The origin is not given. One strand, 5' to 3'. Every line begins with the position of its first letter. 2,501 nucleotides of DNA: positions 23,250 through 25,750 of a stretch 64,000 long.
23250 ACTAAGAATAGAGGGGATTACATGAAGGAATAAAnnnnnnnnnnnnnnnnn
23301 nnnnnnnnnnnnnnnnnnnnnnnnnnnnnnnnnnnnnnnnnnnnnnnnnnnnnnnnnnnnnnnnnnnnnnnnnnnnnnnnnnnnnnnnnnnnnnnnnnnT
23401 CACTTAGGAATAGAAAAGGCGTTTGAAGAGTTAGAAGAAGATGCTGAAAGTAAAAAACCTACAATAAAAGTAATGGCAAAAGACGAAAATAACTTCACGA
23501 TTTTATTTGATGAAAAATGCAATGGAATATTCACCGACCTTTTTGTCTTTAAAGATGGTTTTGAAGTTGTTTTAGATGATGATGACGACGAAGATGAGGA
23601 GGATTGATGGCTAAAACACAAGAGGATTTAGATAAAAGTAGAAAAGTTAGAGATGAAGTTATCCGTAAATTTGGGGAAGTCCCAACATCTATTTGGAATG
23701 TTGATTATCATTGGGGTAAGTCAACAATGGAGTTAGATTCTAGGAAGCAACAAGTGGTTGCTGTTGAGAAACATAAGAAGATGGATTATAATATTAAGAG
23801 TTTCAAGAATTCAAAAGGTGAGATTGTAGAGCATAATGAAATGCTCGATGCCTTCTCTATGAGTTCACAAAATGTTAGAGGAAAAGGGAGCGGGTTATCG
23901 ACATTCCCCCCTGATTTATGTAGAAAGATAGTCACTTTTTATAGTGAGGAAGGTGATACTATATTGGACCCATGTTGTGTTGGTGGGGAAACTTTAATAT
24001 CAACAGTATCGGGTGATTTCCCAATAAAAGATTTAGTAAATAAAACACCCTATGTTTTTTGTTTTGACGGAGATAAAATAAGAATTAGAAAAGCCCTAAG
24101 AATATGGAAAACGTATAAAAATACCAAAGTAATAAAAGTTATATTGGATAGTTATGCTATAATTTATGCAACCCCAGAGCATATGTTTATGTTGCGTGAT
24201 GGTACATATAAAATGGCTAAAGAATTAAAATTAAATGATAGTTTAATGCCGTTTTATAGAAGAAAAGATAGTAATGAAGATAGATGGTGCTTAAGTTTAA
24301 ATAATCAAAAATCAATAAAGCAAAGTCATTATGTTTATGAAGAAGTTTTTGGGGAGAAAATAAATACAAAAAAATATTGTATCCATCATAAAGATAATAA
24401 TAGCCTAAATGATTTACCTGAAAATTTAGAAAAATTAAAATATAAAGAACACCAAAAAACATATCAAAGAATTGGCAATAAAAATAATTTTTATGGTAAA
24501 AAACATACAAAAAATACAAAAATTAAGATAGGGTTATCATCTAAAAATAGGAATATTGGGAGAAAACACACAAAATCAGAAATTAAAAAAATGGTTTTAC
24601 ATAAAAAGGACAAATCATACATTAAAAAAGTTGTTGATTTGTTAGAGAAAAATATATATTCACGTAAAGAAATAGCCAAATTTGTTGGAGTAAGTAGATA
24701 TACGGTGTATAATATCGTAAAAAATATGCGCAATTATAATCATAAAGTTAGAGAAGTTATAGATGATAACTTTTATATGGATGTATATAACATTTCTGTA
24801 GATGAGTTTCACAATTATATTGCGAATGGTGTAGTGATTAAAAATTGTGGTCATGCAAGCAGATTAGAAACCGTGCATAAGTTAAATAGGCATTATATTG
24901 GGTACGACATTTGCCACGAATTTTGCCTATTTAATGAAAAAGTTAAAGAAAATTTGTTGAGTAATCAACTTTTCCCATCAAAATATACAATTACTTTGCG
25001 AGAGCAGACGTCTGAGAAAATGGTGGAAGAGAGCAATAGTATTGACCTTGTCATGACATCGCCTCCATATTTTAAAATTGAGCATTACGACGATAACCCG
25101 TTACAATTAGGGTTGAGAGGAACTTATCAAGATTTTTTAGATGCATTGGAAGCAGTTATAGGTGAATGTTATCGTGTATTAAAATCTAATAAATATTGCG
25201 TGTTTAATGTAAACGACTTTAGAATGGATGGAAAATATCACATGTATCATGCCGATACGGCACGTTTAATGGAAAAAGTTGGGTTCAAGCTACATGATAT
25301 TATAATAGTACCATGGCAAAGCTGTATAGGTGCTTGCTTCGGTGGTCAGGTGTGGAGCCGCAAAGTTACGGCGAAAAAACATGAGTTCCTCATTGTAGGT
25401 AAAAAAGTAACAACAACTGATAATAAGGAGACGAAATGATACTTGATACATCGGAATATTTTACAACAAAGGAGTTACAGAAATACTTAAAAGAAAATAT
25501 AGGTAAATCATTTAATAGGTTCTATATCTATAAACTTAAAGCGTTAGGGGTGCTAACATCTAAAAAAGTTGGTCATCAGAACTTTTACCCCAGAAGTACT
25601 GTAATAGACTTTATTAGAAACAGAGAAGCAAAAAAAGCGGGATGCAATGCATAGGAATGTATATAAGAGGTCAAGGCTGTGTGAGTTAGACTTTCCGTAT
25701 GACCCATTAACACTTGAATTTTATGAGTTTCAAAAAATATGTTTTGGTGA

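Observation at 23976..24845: HNH-endonuclease-bearing intein splitting the SAM-binding motif of a DNA methyltransferase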

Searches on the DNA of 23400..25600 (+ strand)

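Call 6: search_dna_similar(query=window:23604-25439:+, collection=phages, mode=distant, max_rows=25)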
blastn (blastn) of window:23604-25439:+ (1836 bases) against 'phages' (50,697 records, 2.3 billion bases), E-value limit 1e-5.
No match.

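Call 41: search_rna_families(source=window, start=23400, end=25600, threshold=evalue, max_evalue=1)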
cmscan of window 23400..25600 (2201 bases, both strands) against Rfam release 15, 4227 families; matches with E-value up to 1: 1.
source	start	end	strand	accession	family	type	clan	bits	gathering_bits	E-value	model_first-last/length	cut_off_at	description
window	23465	23522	+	RF00023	tmRNA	Gene;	CL00001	9.7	47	0.37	82-140/374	no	transfer-messenger RNA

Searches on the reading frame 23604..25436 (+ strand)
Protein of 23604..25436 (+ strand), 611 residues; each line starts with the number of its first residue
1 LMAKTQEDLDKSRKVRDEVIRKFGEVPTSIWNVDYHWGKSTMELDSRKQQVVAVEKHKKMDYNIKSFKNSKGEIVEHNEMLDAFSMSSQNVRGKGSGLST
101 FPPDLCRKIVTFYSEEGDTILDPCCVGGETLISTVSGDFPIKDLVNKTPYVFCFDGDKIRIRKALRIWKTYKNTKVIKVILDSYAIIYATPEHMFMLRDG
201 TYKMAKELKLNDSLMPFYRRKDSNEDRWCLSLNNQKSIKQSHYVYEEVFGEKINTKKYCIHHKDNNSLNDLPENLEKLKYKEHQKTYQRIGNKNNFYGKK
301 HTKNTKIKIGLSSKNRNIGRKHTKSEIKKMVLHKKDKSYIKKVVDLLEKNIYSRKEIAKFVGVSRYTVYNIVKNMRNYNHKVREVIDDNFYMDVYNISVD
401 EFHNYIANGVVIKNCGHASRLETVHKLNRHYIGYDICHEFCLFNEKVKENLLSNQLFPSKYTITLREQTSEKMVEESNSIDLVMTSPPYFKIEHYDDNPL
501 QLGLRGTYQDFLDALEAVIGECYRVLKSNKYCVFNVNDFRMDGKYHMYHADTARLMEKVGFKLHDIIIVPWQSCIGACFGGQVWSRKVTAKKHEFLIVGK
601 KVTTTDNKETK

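Call 4: search_protein_families(library=pfam, proteins=[window:23604-25436:+], max_evalue=1)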
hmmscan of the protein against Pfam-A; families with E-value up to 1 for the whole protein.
window:23604-25436:+ (611 aa): 22 families
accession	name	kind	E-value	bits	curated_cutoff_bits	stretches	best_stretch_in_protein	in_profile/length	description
PF14890.11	Intein_splicing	-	5.7e-14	52.6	35.8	1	140-414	11-155/155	Intein splicing domain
PF01555.25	N6_N4_Mtase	-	3.7e-13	50.4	26.7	2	480-580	1-84/221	DNA methylase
PF02796.21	HTH_7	-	8.2e-05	23.1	23.8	1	339-369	10-39/45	Helix-turn-helix domain of resolvase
PF13384.12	HTH_23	-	0.00013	22.1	24.6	1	343-375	10-41/50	Homeodomain-like domain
PF13392.12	HNH_3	-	0.00047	20.2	24.8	1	244-284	7-45/46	HNH endonuclease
PF08241.18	Methyltransf_11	-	0.00084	20.4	21.2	1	415-534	5-95/95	Methyltransferase domain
PF13518.12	HTH_28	-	0.0024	18.4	25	1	342-378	4-39/52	Helix-turn-helix domain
PF04218.19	CENP-B_N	-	0.0025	17.9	21.2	1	343-375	15-46/53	CENP-B N-terminal DNA-binding domain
PF21694.2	DNA_pol3_delta_C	-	0.0051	17.2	27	1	344-381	50-87/121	DNA polymerase III delta subunit, C-terminal domain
PF11441.14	MxiM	-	0.0081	16.9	25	1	364-414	44-92/115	Pilot protein MxiM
PF13551.12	HTH_29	-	0.018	15.6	28.1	1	344-375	5-36/64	Winged helix-turn helix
PF13309.12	HTH_22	-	0.019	15.5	29.6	1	355-371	45-61/63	HTH domain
PF16900.11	REPA_OB_2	-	0.028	14.8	27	1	37-71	57-91/98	Replication protein A OB domain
PF12728.13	HTH_17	-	0.037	14.7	27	1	352-373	2-23/51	Helix-turn-helix domain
PF14394.12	DUF4423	-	0.044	14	30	1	322-402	82-163/165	Domain of unknown function (DUF4423)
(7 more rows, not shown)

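Call 5: search_protein_families(library=ncbifam, proteins=[window:23604-25436:+], max_evalue=1)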
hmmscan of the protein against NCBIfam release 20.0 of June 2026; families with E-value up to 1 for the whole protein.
window:23604-25436:+ (611 aa): 11 families
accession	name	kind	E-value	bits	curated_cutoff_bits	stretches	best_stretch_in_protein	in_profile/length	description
NF052663.1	RtcB_rel_intein2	exception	1.2e-31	110.3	1050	1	122-418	75-314/626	intein-containing RctB family protein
TIGR01445.1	intein_Nterm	domain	2.7e-07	31.5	24.5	1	125-196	1-82/83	intein N-terminal splicing region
NF005852.0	PRK07773.1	equivalog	1.3e-05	23.7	780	1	124-215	397-491/886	replicative DNA helicase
TIGR01443.1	intein_Cterm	domain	2e-05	24.7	15.6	1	393-415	1-24/24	intein C-terminal splicing region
NF011418.0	PRK14845.1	equivalog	6.1e-05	21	756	1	158-215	75-131/1049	translation initiation factor IF-2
TIGR03879.1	near_KaiC_dom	domain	0.0037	17.7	65.1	1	343-379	27-63/91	probable regulatory domain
NF007072.0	PRK09519.1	equivalog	0.0041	15.5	1024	1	382-419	660-696/790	intein-containing recombinase RecA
NF045758.2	YlxM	equivalog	0.01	15.9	80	1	332-377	17-58/72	YlxM family DNA-binding protein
NF040990.2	MamR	equivalog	0.011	16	100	1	345-375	37-67/91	magnetosome protein MamR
NF047737.1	antiphage_MADS1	equivalog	0.028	14.7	80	1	354-384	6-36/49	methylation-associated defense system helix-turn-helix domain-containing protein MAD1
TIGR01764.1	excise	domain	0.12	12.7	28.8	1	352-374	2-24/49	excisionase family DNA-binding protein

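Call 39: find_encoding_contigs(protein=window:23607-25436:+, flank=2000, max_places=4)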
Protein window:23607-25436:+ (610 aa): 3 contigs read that carry it; 1 place shown.
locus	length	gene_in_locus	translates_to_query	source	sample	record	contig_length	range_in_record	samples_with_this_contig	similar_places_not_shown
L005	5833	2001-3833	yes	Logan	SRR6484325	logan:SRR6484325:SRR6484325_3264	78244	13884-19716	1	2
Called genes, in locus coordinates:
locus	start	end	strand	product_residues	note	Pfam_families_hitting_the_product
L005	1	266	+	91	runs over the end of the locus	-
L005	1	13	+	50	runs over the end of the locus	-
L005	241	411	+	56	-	-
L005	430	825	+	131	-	-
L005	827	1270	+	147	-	-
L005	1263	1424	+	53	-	-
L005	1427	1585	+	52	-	-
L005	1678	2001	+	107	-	-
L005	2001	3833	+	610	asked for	PF14890:Intein_splicing, PF01555:N6_N4_Mtase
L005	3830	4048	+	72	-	-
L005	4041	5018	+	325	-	PF00589:Phage_integrase (weak)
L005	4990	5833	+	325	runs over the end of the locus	PF05496:RuvB_N, PF00004:AAA, PF13173:AAA_14 (faint), PF17864:AAA_lid_4 (weak), PF05491:WHD_RuvB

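Call 55: search_protein_families(library=phrogs, proteins=[window:23607-25436:+], max_evalue=0.00001)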
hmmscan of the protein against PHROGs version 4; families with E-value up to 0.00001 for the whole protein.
window:23607-25436:+ (610 aa): 6 families
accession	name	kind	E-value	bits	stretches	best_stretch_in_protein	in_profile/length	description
phrog_12517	-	unknown function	1.9e-29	103.9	1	424-597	124-298/316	-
phrog_498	-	other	1.6e-17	64.3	1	474-597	469-593/633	DNA methyltransferase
phrog_67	-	other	4.7e-13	50.1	1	475-546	139-205/743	DNA methyltransferase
phrog_59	-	DNA, RNA and nucleotide metabolism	2.9e-09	37.8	1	228-399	180-291/423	HNH endonuclease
phrog_6025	-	other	1.3e-08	35.7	1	475-570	27-110/192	DNA methyltransferase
phrog_7545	-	DNA, RNA and nucleotide metabolism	3.5e-07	31.6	0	230-288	77-135/160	HNH endonuclease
